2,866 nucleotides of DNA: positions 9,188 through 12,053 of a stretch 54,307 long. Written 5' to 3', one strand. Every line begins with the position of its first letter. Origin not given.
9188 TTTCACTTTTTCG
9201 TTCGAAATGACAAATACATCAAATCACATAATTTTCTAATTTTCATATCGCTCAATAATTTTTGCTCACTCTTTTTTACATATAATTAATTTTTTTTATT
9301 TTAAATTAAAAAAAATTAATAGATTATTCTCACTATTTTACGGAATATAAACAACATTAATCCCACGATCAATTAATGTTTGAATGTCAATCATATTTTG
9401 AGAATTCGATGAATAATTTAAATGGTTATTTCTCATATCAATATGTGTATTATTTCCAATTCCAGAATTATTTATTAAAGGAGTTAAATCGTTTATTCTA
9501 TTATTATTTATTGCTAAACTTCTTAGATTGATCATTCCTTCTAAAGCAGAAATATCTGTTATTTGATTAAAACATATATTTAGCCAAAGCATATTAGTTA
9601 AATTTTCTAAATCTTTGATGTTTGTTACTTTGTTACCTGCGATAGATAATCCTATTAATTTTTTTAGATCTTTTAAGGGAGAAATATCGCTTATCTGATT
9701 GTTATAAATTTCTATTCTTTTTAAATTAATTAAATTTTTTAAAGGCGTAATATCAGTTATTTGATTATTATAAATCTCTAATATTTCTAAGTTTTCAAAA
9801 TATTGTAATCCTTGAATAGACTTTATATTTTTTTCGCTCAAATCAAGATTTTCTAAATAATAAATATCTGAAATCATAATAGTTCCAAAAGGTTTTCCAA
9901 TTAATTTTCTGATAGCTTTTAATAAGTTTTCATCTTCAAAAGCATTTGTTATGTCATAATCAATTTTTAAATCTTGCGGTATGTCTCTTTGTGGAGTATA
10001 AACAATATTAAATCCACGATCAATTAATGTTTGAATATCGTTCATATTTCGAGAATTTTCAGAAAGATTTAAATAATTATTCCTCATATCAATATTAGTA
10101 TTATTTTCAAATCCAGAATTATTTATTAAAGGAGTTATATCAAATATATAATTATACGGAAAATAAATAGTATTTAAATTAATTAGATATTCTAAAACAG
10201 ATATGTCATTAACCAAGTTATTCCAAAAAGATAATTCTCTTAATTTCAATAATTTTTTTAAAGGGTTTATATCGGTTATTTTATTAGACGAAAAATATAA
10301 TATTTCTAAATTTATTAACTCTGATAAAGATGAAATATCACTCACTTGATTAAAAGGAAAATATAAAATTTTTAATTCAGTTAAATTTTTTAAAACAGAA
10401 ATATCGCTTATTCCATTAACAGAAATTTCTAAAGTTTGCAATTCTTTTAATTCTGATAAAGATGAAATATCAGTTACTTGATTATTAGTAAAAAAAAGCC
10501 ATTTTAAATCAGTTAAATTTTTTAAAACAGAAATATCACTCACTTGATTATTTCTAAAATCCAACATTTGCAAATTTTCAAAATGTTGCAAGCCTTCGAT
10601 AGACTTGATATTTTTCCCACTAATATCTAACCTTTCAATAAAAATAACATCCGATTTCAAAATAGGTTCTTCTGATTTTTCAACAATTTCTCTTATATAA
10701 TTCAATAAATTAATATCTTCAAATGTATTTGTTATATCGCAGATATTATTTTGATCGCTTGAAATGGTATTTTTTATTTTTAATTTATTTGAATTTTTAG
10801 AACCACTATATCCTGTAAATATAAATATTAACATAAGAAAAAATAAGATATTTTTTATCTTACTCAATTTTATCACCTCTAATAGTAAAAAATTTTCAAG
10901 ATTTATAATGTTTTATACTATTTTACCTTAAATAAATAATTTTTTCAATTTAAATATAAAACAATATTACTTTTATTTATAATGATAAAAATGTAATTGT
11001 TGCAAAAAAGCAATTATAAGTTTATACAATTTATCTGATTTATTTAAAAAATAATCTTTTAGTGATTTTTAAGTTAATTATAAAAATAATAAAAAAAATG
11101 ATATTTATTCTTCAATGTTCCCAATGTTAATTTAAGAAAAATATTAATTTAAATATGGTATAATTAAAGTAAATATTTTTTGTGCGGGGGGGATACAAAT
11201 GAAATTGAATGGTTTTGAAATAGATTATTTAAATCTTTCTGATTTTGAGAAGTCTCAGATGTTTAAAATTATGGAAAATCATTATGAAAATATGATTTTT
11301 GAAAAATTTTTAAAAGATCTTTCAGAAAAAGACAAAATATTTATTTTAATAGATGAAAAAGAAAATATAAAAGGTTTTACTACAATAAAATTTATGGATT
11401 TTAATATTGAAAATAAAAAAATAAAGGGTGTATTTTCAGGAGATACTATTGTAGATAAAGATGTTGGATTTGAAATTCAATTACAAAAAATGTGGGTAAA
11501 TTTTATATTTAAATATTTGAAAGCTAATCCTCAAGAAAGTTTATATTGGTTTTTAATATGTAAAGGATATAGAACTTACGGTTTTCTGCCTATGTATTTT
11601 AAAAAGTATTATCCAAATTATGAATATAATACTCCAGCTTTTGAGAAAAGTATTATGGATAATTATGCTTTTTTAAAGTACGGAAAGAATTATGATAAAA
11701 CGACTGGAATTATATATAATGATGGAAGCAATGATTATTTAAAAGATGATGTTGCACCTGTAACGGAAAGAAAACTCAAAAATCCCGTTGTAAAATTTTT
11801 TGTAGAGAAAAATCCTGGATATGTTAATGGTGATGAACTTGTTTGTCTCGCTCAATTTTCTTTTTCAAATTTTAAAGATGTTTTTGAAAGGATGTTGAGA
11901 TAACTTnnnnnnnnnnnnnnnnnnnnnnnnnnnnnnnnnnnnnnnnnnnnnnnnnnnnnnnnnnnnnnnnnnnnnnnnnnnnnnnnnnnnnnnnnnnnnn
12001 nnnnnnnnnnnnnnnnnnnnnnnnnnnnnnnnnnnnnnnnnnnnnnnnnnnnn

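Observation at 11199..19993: Orphan 8.8-kb operon: GH3-type adenylating enzyme plus four tandem B12-domain radical SAM paralogues, flanked by two unassignable proteins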

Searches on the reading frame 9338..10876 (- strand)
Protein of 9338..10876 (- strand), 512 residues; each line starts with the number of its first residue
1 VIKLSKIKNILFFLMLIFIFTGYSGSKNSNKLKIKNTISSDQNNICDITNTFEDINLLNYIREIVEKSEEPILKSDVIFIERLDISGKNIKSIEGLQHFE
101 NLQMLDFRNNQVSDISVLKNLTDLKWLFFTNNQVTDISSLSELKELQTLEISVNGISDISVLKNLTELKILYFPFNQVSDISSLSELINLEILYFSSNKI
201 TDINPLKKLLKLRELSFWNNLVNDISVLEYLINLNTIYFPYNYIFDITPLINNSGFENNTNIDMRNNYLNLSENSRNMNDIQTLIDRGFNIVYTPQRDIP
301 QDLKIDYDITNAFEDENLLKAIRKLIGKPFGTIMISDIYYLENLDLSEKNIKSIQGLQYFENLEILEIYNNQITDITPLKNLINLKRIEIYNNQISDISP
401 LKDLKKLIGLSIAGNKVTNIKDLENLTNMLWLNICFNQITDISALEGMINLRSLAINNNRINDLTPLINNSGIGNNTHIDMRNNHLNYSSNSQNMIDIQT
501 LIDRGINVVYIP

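Call 51: search_protein_families(library=pfam, proteins=[window:9338-10876:-], max_evalue=0.00001)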
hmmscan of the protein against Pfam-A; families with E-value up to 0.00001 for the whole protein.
window:9338-10876:- (512 aa): 6 families
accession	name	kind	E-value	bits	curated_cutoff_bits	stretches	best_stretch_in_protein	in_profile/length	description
PF12799.13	LRR_4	-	3.4e-46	154.7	27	6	166-208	1-44/44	Leucine Rich repeats (2 copies)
PF23598.1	LRR_14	-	5.4e-14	52.2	40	1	85-220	7-149/353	Leucine-rich repeat region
PF13855.12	LRR_8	-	7.6e-12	45.3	27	0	116-156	19-61/61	Leucine rich repeat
PF14580.12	LRR_9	-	1e-10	41.9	30.5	1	342-422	45-130/175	Leucine-rich repeat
PF23952.1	LRR_EndoS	-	2.1e-10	41.3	27.9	0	313-403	1-86/116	Endo-beta-N-acetylglucosaminidase EndoS LRR domain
PF23211.1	LRR_LRWD1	-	8.1e-09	35.9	28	0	96-164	38-104/190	Leucine-rich repeat and WD repeat-containing protein 1, LRR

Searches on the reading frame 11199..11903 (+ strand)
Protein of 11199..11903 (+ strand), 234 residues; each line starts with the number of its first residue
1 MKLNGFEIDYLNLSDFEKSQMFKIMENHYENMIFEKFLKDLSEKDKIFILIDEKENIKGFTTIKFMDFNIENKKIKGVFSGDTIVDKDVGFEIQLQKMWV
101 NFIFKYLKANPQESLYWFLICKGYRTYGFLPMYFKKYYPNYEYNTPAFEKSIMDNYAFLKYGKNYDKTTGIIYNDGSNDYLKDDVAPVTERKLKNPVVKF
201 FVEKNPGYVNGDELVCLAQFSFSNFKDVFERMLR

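Call 3: search_protein_families(library=pfam, proteins=[window:11199-11903:+], max_evalue=0.01)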
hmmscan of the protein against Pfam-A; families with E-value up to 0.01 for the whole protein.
window:11199-11903:+ (234 aa): 1 family
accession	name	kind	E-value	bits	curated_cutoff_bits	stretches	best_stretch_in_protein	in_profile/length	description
PF13420.13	Acetyltransf_4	-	0.0058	17.1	24.3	1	20-109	23-108/155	Acetyltransferase (GNAT) domain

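Call 4: search_protein_families(library=ncbifam, proteins=[window:11199-11903:+], max_evalue=0.01)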
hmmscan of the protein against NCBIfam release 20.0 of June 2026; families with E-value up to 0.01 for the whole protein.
window:11199-11903:+ (234 aa): 0 families

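Call 13: find_homologous_proteins(query=window:11199-11903:+)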
Query window:11199-11903:+ (234 aa): 356 proteins with E <= 0.001 among 528 candidates; the best 120 are listed.
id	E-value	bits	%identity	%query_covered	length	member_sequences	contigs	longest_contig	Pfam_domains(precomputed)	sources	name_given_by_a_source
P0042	3.4e-152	522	100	100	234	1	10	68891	-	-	-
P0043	3.2e-100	352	67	100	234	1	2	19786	-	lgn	-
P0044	5.3e-67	244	51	95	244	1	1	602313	-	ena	-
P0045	1.1e-65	239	50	98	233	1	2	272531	-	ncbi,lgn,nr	ncbi:MAG: hypothetical protein K9L62_01305 [Vallitaleaceae bacterium]|nr:hypothetical protein [Valli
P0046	2.4e-65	238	50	97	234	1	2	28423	-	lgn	-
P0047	6.5e-65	237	50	95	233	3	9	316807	-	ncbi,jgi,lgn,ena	-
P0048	7.2e-64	233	50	95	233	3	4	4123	-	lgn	-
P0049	1.8e-63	232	52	93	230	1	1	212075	-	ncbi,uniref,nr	ncbi:hypothetical protein EZV73_09510 [Acidaminobacter sp. JC074]|uniref:hypothetical protein n=1 Ta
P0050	3.9e-62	228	49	95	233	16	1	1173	-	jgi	-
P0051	1.1e-60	223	44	100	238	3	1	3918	-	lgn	-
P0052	1.8e-60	222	44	100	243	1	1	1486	-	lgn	-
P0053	3.7e-60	221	49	93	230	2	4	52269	-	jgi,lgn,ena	-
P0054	2.2e-59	219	49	90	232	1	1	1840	-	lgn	-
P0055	2.6e-58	215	44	100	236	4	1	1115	-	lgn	-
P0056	5.7e-58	214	48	96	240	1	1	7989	-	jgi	jgi:hypothetical protein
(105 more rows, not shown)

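Call 25: predict_structure(alignment_id=A2)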
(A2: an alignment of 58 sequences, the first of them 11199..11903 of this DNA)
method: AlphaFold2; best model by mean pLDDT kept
length: 234 residues; sequences in the alignment: 58
mean_pLDDT: 94.5   pTM: 0.88
mean pLDDT of the five models: 94.5, 94.4, 94.3, 94.2, 93.1
residues with pLDDT >= 90: 208; 70-90: 26; 50-70: 0; < 50: 0
segments of 3 or more residues with pLDDT < 50: none
pLDDT, mean of each block of 10 residues (from residue 1): 93 98 96 96 96 95 95 93 85 88 95 95 94 97 97 96 97 94 93 98 97 97 93 84
secondary structure, 60 per line:
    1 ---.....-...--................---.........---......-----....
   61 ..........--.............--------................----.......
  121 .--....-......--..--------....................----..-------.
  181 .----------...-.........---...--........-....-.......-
elements in order: E4-8 H15-28 H34-42 E46-51 E57-70 E73-85 H94-109 E114-121 H124-127 H129-133 H147-164 H196-204 E213-220 H227-233

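Call 29: fold_search(model_id=the predicted structure, library=pdb)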
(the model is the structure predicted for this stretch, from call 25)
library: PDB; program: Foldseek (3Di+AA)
matches with E <= 10: 1236; with E <= 0.001: 147
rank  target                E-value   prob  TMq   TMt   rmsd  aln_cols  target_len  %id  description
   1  2hv2_A                7.7e-06  1.00  0.45  0.28  14.2       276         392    9  Crystal Structure of Conserved Protein of Unknown Function from Enterococcus faecalis V583 at 2.4 A Resolution, Probab (released 2006-08-29)
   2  2hv2_C                9.2e-06  1.00  0.43  0.27   3.7       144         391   13  Crystal Structure of Conserved Protein of Unknown Function from Enterococcus faecalis V583 at 2.4 A Resolution, Probab (released 2006-08-29)
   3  2hv2_D                1.2e-05  1.00  0.42  0.26   3.1       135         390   13  Crystal Structure of Conserved Protein of Unknown Function from Enterococcus faecalis V583 at 2.4 A Resolution, Probab (released 2006-08-29)
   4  2hv2_F                1.2e-05  1.00  0.43  0.27  15.0       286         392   10  Crystal Structure of Conserved Protein of Unknown Function from Enterococcus faecalis V583 at 2.4 A Resolution, Probab (released 2006-08-29)
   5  5us1_B                1.4e-05  1.00  0.43  0.55   3.2       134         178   13  Crystal structure of aminoglycoside acetyltransferase AAC(2')-Ia in complex with N2'-acetylgentamicin C1A and coenzyme (released 2017-03-15)
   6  2hv2_B                2.0e-05  1.00  0.42  0.27  14.8       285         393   12  Crystal Structure of Conserved Protein of Unknown Function from Enterococcus faecalis V583 at 2.4 A Resolution, Probab (released 2006-08-29)
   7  3n7z_B                2.0e-05  1.00  0.40  0.26  14.8       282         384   11  Crystal structure of acetyltransferase from Bacillus anthracis (released 2010-06-16)
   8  6vta_B                2.1e-05  1.00  0.39  0.50   3.4       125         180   11  Aminoglycoside N-2'-Acetyltransferase-Ia [AAC(2')-Ia] in complex with amikacin and acetyl-CoA (released 2021-06-02)
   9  7jzs                  2.2e-05  1.00  0.42  0.53   3.3       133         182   12  Aminoglycoside N-2'-Acetyltransferase-Ia [AAC(2')-Ia] in complex with CoA (released 2021-06-02)
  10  6vr3_B                2.2e-05  1.00  0.41  0.53   3.5       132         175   13  Aminoglycoside N-2'-Acetyltransferase-Ia [AAC(2')-Ia] in complex with acetylated-netilmicin and CoA (released 2021-06-02)
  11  5us1_D                2.7e-05  1.00  0.40  0.51   3.1       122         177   13  Crystal structure of aminoglycoside acetyltransferase AAC(2')-Ia in complex with N2'-acetylgentamicin C1A and coenzyme (released 2017-03-15)
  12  3n7z_A                2.8e-05  1.00  0.44  0.28  14.1       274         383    9  Crystal structure of acetyltransferase from Bacillus anthracis (released 2010-06-16)
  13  6vr2_B                3.2e-05  1.00  0.41  0.53   3.6       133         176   13  Aminoglycoside N-2'-Acetyltransferase-Ia [AAC(2')-Ia] in complex with acetylated-tobramycin and CoA (released 2021-06-02)
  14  3n7z_C                3.8e-05  1.00  0.42  0.28  13.4       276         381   10  Crystal structure of acetyltransferase from Bacillus anthracis (released 2010-06-16)
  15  5us1_J                4.8e-05  1.00  0.39  0.50   4.1       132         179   13  Crystal structure of aminoglycoside acetyltransferase AAC(2')-Ia in complex with N2'-acetylgentamicin C1A and coenzyme (released 2017-03-15)
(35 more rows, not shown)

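Call 47: search_protein_families(library=pfam, alignment_id=A2, max_evalue=1)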
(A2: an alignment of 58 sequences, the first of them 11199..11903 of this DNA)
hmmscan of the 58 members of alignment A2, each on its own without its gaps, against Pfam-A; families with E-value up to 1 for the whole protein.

A. member 1, window:11199-11903:+ (234 aa): 4 families
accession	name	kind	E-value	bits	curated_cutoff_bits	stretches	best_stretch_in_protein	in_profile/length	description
PF13420.13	Acetyltransf_4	-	0.0058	17.1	24.3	1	20-109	23-108/155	Acetyltransferase (GNAT) domain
PF23047.1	DUF7038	-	0.16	12.6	27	1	18-75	15-71/93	Domain of unknown function (DUF7038)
PF01253.27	SUI1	-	0.18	12.7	25.5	1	44-109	2-73/77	Translation initiation factor SUI1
PF19807.5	DUF6290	-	0.23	12.1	27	1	11-53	25-67/72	Family of unknown function (DUF6290)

B. families by the number of members that match (of 58 scanned): 25 families
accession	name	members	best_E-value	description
PF13527.13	Acetyltransf_9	5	0.0048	Acetyltransferase (GNAT) domain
PF09827.14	CRISPR_Cas2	2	0.013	CRISPR associated protein Cas2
PF07380.17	Pneumo_M2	2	0.047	Pneumovirus M2 protein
PF13420.13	Acetyltransf_4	1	0.0058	Acetyltransferase (GNAT) domain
PF04146.21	YTH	1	0.013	YT521-B-like domain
PF00587.30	tRNA-synt_2b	1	0.032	tRNA synthetase class II core domain (G, H, P, S and T)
PF00583.31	Acetyltransf_1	1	0.034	Acetyltransferase (GNAT) family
PF12344.14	UvrB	1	0.04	Ultra-violet resistance protein B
PF24064.2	HTH_NPRL3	1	0.041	GATOR1 complex protein NPRL3, C-terminal HTH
PF08403.15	AA_permease_N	1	0.047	Amino acid permease N-terminal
PF16234.10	DUF4892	1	0.056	Domain of unknown function (DUF4892)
PF18047.6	PatG_D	1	0.067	PatG Domain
PF23737.1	HTH_71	1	0.082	HTH 3-helical bundle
PF03802.19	CitX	1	0.093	Apo-citrate lyase phosphoribosyl-dephospho-CoA transferase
PF21465.2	Cwp6_N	1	0.1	Putative N-acetylmuramoyl-L-alanine amidase cwp6, N-terminal domain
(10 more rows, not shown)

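Call 54: search_solved_structures(query=A2, max_evalue=10)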
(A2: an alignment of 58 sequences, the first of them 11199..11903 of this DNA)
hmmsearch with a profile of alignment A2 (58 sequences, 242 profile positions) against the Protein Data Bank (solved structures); distinct sequences matched with E-value up to 10: 0.

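Call 61: search_protein_families(library=padloc, proteins=[window:11199-11903:+], max_evalue=0.001)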
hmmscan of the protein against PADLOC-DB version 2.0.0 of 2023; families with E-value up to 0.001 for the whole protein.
window:11199-11903:+ (234 aa): 0 families

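Call 65: find_encoding_contigs(protein=P0049, flank=10000, max_places=1)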
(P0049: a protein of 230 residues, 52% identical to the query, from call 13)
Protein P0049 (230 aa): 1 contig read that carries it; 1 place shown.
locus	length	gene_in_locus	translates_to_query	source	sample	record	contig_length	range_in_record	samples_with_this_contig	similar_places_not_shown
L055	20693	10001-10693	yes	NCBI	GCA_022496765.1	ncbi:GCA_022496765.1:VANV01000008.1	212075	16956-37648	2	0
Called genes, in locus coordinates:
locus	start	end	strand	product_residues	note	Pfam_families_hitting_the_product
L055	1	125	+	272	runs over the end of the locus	PF02625:XdhC_CoxI, PF13478:XdhC_C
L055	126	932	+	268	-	-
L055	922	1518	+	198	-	PF01128:IspD (weak), PF02348:CTP_transf_3 (weak), PF12804:NTP_transf_3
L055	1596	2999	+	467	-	-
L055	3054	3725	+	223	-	PF00072:Response_reg, PF00486:Trans_reg_C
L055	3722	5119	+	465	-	PF00672:HAMP (faint), PF14501:HATPase_c_5 (faint), PF00512:HisKA, PF02518:HATPase_c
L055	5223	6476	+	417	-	PF00037:Fer4 (weak), PF12837:Fer4_6 (weak), PF13237:Fer4_10 (weak), PF14697:Fer4_21 (weak), PF12838:Fer4_7, PF13187:Fer4_9 (weak), PF25160:LdpA_Fe-S-bd (weak)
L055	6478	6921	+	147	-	-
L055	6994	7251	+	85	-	-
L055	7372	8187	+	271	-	PF02743:dCache_1 (weak)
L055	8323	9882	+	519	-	PF02743:dCache_1, PF00990:GGDEF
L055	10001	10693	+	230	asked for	-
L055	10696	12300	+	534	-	PF03321:GH3, PF23571:GH3_M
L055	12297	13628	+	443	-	PF02310:B12-binding, PF04055:Radical_SAM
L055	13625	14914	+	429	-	PF02310:B12-binding (faint), PF04055:Radical_SAM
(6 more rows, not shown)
